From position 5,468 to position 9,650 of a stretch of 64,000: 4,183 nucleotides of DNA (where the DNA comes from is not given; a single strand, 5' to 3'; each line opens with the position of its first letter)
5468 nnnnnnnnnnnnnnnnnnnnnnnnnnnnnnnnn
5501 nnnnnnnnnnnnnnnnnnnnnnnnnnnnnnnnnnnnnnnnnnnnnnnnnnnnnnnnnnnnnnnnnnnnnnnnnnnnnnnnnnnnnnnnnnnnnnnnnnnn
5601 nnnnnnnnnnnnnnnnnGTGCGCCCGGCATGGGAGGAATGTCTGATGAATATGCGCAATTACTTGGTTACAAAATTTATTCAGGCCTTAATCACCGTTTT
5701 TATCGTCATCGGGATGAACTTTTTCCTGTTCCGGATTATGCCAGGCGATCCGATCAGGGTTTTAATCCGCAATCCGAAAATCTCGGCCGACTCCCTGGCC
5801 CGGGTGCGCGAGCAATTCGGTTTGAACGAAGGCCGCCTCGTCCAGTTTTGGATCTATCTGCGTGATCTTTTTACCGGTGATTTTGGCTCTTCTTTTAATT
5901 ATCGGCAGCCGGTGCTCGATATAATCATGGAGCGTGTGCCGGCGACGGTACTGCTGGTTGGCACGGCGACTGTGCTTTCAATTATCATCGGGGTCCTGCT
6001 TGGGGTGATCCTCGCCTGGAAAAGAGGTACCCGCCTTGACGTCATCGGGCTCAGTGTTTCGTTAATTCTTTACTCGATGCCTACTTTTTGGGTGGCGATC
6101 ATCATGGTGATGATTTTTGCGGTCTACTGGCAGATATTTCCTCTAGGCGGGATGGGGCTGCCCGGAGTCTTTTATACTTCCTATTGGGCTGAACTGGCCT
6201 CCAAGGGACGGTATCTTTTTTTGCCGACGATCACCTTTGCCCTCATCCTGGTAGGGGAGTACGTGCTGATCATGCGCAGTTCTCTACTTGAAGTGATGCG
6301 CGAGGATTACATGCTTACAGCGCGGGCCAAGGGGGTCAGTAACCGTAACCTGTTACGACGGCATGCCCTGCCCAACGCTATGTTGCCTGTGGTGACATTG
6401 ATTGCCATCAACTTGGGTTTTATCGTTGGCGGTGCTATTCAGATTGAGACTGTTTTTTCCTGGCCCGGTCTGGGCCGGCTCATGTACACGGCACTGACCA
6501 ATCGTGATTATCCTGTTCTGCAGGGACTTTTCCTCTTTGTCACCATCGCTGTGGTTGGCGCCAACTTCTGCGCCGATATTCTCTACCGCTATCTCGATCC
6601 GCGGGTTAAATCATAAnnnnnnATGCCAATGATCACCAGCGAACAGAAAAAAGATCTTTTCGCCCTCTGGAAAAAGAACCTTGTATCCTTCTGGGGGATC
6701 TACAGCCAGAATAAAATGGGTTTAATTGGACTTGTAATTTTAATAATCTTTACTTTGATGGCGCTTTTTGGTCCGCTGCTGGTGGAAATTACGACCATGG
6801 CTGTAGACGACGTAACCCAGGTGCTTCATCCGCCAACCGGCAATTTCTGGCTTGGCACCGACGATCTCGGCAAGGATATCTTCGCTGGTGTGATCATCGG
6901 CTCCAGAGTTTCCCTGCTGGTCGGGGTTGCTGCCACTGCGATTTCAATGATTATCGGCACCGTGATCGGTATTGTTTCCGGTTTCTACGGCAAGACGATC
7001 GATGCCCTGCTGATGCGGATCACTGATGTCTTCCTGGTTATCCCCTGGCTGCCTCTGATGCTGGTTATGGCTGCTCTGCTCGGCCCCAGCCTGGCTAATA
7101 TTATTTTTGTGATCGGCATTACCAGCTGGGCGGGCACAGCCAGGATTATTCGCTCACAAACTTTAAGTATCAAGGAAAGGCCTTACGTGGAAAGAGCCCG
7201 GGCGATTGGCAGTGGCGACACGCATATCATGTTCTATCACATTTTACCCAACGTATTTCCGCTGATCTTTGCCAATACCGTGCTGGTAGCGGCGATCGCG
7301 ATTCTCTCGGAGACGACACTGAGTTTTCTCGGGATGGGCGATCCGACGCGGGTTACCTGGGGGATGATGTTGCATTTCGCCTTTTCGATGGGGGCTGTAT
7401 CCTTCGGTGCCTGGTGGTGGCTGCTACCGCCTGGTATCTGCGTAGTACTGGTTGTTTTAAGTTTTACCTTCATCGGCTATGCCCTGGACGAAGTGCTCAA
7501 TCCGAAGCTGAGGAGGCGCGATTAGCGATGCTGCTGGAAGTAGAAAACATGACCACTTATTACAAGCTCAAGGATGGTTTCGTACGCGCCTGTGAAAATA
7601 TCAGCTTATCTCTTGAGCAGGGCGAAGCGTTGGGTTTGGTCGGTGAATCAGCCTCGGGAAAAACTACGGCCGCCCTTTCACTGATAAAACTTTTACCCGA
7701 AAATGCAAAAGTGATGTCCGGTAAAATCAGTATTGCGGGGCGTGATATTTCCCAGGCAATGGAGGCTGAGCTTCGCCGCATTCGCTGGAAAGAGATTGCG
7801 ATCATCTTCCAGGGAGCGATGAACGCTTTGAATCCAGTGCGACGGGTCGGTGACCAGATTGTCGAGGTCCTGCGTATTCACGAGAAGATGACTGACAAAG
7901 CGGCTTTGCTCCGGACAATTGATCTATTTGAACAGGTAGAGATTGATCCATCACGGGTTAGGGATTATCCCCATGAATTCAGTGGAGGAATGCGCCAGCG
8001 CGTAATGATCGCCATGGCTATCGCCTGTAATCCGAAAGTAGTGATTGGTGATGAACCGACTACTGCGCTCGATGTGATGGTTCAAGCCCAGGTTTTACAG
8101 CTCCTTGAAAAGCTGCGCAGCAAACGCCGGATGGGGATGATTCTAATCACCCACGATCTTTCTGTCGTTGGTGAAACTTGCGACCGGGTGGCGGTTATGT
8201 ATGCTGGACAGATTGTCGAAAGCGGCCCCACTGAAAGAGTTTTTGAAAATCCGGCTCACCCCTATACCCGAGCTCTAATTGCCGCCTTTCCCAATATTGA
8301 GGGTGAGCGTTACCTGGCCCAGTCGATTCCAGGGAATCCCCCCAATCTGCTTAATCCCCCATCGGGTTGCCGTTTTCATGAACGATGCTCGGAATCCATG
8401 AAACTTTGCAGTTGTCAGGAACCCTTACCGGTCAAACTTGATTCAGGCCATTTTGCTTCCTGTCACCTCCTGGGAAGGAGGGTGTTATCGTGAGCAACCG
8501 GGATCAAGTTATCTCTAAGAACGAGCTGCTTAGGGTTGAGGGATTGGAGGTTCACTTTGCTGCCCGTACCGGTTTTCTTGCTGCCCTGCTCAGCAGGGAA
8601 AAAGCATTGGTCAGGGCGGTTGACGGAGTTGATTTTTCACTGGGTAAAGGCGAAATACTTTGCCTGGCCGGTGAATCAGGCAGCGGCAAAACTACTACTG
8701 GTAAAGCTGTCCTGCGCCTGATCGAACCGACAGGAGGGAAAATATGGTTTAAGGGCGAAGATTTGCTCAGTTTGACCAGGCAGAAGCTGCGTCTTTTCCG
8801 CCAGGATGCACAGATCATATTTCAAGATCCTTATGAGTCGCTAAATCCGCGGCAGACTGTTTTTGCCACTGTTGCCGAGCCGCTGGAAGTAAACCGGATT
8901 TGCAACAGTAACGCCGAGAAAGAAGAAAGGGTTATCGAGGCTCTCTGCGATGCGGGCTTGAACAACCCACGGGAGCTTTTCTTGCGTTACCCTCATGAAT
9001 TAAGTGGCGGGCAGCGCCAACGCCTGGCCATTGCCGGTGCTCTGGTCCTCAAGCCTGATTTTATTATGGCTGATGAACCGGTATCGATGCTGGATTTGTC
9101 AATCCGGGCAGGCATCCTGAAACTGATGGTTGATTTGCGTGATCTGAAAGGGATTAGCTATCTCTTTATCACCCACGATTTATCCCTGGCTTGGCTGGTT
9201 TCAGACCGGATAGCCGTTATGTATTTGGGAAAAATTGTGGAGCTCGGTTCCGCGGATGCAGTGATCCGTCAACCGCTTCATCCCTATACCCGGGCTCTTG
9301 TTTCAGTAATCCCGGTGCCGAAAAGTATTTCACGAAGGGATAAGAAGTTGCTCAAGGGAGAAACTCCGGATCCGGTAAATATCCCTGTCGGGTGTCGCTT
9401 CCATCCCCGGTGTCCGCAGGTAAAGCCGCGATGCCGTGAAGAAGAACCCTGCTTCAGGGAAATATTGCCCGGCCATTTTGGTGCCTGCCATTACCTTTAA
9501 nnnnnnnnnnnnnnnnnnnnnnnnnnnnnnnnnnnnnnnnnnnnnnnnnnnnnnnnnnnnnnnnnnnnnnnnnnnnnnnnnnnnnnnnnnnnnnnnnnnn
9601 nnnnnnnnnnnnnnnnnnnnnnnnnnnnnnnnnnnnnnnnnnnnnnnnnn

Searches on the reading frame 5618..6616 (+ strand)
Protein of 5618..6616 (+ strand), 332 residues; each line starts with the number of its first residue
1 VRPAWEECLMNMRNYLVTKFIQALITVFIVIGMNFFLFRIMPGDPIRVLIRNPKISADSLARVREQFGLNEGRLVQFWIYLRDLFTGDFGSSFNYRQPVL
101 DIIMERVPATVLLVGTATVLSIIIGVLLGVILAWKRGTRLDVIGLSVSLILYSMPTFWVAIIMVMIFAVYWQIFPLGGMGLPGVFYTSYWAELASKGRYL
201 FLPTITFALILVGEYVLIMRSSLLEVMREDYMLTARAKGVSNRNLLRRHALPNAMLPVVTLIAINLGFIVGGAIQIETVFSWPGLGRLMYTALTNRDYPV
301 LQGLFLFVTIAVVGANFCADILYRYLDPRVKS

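Call 53: search_protein_families(library=pfam, proteins=[window:5618-6616:+], max_evalue=0.00001)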
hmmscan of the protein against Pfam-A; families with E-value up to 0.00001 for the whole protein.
window:5618-6616:+ (332 aa): 2 families
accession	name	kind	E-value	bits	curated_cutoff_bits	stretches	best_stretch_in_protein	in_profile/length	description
PF00528.27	BPD_transp_1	-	2e-44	152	26.4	1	125-331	1-183/184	Binding-protein-dependent transport system inner membrane component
PF19300.4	BPD_transp_1_N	-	1.9e-13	51.1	23.8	1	12-113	1-113/114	Binding-prot-dependent transport system membrane comp, N-term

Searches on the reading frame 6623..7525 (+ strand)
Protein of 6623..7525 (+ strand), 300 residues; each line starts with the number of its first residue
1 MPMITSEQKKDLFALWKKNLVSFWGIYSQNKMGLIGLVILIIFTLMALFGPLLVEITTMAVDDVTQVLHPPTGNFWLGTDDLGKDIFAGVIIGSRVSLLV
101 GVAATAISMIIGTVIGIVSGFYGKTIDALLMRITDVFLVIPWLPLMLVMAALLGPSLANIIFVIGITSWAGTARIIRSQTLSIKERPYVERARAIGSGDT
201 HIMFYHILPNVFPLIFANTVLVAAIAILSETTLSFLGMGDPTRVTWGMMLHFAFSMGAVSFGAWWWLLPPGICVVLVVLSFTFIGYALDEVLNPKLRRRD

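Call 53: search_protein_families(library=pfam, proteins=[window:6623-7525:+], max_evalue=0.00001)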
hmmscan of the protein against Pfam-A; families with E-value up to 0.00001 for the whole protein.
window:6623-7525:+ (300 aa): 2 families
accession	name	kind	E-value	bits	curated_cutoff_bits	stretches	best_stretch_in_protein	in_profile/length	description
PF00528.27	BPD_transp_1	-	3.6e-27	95.7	26.4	1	112-298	1-184/184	Binding-protein-dependent transport system inner membrane component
PF12911.12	OppC_N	-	1.8e-09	37.8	23.9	1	23-71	6-53/53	N-terminal TM domain of oligopeptide transport permease C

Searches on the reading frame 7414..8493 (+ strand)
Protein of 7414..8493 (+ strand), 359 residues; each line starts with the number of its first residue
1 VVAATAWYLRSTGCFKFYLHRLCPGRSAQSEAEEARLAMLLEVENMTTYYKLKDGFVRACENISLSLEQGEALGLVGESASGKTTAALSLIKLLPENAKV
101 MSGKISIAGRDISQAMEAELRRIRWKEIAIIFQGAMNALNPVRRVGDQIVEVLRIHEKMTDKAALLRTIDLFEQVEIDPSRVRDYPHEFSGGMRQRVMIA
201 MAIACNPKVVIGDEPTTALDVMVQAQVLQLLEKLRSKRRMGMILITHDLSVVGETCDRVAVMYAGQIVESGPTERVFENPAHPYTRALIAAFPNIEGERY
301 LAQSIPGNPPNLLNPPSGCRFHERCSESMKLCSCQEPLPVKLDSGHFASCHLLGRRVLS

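Call 53: search_protein_families(library=pfam, proteins=[window:7414-8493:+], max_evalue=0.00001)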
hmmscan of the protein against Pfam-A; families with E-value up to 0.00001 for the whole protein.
window:7414-8493:+ (359 aa): 2 families
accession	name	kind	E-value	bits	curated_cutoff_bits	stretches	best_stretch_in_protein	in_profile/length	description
PF00005.33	ABC_tran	-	3.9e-26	92.7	25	1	61-217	2-137/137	ABC transporter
PF08352.17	oligo_HPY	-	3.1e-21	76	27.1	1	268-332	1-65/65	Oligopeptide/dipeptide transporter, C-terminal region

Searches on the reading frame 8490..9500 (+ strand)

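Call 53: search_protein_families(library=pfam, proteins=[window:8490-9500:+], max_evalue=0.00001)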
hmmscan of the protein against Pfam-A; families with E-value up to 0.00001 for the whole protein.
window:8490-9500:+ (336 aa): 2 families
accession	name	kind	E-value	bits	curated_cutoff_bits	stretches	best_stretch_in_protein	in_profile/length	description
PF00005.33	ABC_tran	-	6.7e-30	104.9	25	1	45-198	2-136/137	ABC transporter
PF08352.17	oligo_HPY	-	6.1e-19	68.6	27.1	1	250-315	1-65/65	Oligopeptide/dipeptide transporter, C-terminal region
